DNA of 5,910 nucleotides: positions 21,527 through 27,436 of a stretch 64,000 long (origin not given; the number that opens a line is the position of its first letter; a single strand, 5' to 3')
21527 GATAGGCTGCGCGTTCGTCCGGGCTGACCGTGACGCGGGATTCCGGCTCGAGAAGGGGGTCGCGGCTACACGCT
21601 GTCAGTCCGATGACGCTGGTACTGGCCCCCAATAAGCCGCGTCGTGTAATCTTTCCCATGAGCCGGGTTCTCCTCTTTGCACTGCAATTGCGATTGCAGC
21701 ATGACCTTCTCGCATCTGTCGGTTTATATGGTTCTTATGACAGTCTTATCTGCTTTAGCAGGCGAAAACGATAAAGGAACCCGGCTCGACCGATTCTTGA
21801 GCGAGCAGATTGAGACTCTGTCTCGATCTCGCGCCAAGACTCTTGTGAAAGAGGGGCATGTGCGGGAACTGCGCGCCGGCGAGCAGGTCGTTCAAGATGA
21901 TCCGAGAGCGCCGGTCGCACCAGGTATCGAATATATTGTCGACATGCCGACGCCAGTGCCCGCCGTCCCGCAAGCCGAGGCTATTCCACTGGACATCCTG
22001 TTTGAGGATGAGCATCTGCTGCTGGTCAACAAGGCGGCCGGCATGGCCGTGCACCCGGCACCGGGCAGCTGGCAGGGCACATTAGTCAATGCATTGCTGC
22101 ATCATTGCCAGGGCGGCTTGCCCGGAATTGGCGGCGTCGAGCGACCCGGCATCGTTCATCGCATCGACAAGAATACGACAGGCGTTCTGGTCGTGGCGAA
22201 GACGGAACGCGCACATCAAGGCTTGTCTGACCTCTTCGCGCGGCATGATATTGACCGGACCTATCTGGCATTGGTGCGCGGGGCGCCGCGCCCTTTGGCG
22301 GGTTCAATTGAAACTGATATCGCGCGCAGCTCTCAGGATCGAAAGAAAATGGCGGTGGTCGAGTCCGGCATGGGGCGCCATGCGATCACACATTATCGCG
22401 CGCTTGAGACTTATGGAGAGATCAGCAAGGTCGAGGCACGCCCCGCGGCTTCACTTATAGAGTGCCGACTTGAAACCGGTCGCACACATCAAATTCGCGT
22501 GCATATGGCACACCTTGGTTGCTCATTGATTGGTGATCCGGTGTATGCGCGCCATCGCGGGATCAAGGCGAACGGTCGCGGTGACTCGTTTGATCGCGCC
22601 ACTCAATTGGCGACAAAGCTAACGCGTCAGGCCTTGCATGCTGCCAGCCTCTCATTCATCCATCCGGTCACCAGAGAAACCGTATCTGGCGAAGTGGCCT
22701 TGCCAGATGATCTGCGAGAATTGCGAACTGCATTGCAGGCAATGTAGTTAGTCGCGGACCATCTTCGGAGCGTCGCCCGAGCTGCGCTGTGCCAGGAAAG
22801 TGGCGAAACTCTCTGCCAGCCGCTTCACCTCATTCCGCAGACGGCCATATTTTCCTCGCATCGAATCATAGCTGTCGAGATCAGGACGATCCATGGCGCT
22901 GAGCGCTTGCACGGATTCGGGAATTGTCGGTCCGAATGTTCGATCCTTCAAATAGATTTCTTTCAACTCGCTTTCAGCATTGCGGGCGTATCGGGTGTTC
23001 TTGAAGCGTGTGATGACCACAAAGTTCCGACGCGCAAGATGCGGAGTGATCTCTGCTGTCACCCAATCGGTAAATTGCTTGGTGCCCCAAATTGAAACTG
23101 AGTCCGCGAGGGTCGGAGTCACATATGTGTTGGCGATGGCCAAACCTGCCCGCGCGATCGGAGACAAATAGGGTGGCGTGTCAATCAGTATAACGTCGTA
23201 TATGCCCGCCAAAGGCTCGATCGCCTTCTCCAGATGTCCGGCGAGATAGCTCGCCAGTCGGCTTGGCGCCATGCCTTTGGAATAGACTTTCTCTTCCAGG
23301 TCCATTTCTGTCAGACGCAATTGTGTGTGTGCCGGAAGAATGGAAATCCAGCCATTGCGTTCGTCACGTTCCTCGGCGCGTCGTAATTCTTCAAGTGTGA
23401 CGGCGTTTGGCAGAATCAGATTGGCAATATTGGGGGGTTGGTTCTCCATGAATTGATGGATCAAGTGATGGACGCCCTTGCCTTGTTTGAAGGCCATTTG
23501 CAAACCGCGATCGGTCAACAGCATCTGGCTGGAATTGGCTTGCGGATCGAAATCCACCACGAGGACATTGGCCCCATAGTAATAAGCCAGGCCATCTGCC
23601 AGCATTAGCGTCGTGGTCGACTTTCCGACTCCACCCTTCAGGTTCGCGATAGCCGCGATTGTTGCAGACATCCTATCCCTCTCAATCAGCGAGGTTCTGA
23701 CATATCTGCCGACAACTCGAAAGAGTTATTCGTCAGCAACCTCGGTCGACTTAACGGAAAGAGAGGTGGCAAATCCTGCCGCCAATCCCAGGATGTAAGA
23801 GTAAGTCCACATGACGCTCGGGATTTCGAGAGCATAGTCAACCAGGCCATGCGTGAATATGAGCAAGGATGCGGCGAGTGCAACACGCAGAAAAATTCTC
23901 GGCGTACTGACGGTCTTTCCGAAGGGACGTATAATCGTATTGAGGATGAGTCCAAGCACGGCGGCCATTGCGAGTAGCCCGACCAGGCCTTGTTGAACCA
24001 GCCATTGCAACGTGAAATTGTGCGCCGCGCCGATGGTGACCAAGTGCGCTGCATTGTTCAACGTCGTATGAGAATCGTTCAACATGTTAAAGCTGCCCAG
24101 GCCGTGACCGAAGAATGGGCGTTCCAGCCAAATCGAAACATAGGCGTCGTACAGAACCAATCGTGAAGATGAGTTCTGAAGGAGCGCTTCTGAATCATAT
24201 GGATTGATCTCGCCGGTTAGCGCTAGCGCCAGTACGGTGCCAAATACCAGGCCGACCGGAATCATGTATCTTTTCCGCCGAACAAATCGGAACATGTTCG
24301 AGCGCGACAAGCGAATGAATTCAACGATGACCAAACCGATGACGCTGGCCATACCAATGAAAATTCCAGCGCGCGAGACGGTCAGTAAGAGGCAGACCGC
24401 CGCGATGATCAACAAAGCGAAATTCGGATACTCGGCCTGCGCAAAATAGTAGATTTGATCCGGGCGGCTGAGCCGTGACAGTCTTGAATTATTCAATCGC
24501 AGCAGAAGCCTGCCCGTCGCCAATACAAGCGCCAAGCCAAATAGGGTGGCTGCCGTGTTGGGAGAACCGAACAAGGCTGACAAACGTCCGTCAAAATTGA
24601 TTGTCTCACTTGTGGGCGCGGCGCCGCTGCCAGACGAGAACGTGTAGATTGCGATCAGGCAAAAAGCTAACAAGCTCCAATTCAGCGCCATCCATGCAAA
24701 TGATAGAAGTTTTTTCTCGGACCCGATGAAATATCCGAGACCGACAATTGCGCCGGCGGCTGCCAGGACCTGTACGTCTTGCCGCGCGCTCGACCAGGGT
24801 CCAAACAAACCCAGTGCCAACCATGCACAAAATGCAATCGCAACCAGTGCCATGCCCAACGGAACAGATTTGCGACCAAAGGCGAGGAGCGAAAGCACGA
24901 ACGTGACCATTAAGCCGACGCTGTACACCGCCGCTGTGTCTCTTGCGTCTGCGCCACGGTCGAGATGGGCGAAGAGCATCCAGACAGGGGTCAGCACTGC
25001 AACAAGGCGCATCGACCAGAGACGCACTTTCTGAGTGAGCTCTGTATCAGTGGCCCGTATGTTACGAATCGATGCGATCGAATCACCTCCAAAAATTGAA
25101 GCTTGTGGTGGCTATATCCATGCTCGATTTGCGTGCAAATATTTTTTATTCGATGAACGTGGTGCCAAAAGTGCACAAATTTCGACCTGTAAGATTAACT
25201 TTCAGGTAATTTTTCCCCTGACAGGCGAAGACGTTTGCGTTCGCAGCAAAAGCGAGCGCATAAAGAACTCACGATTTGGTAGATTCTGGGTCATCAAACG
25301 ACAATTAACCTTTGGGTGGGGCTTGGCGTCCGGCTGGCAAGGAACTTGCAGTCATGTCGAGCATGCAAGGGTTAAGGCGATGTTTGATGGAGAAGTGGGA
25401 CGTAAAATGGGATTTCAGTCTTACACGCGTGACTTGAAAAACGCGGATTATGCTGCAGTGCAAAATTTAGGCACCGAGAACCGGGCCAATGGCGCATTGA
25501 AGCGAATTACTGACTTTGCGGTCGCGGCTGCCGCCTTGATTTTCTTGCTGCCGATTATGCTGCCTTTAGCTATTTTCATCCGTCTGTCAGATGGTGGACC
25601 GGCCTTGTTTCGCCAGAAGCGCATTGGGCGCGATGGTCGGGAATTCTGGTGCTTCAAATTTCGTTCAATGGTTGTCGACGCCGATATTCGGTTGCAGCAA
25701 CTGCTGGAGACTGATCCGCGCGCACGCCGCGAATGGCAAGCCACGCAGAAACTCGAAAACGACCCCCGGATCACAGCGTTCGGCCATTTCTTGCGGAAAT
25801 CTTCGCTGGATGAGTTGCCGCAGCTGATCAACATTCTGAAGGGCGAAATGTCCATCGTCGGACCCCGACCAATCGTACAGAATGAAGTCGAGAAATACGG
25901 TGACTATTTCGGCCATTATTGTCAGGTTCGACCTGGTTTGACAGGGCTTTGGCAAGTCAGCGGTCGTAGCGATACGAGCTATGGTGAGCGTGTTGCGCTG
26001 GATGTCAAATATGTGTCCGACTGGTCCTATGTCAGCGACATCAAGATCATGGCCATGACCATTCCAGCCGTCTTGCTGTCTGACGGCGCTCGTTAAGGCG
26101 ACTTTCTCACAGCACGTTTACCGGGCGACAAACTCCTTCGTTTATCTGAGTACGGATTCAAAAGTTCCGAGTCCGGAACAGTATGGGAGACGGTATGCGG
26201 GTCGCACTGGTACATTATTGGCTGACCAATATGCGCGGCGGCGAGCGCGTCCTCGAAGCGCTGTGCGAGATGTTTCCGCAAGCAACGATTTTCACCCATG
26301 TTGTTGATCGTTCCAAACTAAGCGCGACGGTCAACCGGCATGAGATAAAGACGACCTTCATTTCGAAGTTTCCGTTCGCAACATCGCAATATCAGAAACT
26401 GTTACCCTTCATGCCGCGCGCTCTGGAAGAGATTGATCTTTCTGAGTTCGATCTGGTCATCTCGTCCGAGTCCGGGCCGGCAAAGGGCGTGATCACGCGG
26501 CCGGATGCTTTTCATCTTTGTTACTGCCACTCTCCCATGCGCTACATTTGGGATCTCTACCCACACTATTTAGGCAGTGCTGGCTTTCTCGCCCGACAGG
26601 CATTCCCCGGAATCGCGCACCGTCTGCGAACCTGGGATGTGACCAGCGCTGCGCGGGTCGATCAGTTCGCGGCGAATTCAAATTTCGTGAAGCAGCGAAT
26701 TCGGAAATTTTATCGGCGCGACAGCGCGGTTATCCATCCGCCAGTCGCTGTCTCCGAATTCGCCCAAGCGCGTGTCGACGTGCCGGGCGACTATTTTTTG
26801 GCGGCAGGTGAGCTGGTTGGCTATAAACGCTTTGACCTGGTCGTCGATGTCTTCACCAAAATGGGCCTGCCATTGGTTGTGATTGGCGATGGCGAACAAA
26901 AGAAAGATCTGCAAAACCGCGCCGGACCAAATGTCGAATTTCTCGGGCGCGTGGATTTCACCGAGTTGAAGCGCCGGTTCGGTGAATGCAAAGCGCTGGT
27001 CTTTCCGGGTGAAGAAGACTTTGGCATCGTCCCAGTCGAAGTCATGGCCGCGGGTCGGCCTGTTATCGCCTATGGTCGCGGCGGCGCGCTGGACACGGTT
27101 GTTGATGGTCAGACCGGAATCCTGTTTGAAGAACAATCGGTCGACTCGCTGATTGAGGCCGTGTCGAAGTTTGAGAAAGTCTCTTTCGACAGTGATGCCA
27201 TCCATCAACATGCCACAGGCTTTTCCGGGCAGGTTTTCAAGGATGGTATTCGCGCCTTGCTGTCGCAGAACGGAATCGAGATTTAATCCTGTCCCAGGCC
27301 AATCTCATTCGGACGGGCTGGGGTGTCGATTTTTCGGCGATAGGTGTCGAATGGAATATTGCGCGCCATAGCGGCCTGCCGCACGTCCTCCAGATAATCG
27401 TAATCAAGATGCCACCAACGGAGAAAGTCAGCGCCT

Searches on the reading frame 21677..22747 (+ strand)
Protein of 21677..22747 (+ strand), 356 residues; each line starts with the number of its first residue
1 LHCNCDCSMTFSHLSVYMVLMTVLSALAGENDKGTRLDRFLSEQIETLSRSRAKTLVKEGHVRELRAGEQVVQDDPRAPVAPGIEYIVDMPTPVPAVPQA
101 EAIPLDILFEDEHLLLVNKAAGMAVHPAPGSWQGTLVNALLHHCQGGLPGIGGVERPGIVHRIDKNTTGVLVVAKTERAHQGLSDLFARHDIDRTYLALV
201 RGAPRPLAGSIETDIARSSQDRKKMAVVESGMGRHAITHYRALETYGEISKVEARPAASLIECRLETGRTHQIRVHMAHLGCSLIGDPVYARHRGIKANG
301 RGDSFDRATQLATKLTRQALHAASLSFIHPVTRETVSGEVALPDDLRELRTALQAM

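Call 37: search_protein_families(library=pfam, proteins=[window:21677-22747:+], max_evalue=0.0001)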
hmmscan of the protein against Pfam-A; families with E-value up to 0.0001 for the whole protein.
window:21677-22747:+ (356 aa): 1 family
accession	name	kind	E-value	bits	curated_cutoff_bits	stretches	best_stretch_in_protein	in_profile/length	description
PF00849.27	PseudoU_synth_2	-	1.3e-32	113.6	26.8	1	113-279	1-152/152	RNA pseudouridylate synthase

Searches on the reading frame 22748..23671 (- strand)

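Call 37: search_protein_families(library=pfam, proteins=[window:22748-23671:-], max_evalue=0.0001)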
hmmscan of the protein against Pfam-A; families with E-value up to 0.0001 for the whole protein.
window:22748-23671:- (307 aa): 6 families
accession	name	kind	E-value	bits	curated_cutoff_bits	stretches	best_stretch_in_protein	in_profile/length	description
PF13614.12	AAA_31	-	1.6e-28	100.2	27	1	5-204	3-164/177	AAA domain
PF01656.29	CbiA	-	8.9e-17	61.7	25.4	1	7-258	2-117/125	CobQ/CobB/MinD/ParA nucleotide binding domain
PF09140.17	MipZ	-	2e-11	44.1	20.7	1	7-59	4-55/262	ATPase MipZ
PF10609.15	ParA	-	6.4e-06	26.2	27.1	1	5-55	5-54/246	NUBPL iron-transfer P-loop NTPase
PF06564.18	CBP_BcsQ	-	1e-05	25.7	21.3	0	6-44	4-41/234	Cellulose biosynthesis protein BcsQ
PF00142.24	Fer4_NifH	-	9.3e-05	22.5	25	0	12-54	8-49/271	4Fe-4S iron sulfur cluster binding proteins, NifH/frxC family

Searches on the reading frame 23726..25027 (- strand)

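Call 37: search_protein_families(library=pfam, proteins=[window:23726-25027:-], max_evalue=0.0001)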
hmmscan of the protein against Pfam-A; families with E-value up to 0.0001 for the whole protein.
window:23726-25027:- (433 aa): 1 family
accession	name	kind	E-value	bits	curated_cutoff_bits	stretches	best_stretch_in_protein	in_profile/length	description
PF04932.20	Wzy_C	-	1.5e-15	57.7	31.7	1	205-354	2-148/149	O-Antigen ligase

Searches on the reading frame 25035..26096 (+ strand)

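Call 37: search_protein_families(library=pfam, proteins=[window:25035-26096:+], max_evalue=0.0001)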
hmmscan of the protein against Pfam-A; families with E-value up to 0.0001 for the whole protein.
window:25035-26096:+ (353 aa): 1 family
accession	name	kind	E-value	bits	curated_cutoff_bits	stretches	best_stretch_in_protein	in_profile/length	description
PF02397.22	Bac_transf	-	1.9e-66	223.5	27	1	156-347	1-178/179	Bacterial sugar transferase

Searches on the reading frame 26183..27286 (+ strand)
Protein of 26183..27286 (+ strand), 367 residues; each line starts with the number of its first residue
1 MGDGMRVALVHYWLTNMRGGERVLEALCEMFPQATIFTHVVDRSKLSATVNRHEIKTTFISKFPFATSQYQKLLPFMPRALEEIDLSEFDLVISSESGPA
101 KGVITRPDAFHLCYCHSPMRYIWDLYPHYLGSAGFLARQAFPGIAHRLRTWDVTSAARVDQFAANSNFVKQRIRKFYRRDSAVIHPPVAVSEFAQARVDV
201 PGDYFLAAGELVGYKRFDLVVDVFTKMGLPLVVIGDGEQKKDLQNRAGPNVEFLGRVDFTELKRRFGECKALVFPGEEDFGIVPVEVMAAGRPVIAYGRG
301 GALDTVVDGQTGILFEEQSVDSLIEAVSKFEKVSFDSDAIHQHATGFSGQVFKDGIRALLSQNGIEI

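Call 37: search_protein_families(library=pfam, proteins=[window:26183-27286:+], max_evalue=0.0001)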
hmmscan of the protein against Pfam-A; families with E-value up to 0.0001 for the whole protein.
window:26183-27286:+ (367 aa): 3 families
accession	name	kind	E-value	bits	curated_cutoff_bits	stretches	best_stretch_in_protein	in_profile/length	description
PF00534.26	Glycos_transf_1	-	6e-24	84.9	26.4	1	201-332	14-157/172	Glycosyl transferases group 1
PF13692.12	Glyco_trans_1_4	-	1.6e-20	74.2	27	1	205-329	4-138/142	Glycosyl transferases group 1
PF13439.12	Glyco_transf_4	-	1.1e-09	39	28.5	1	18-190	2-168/170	Glycosyltransferase Family 4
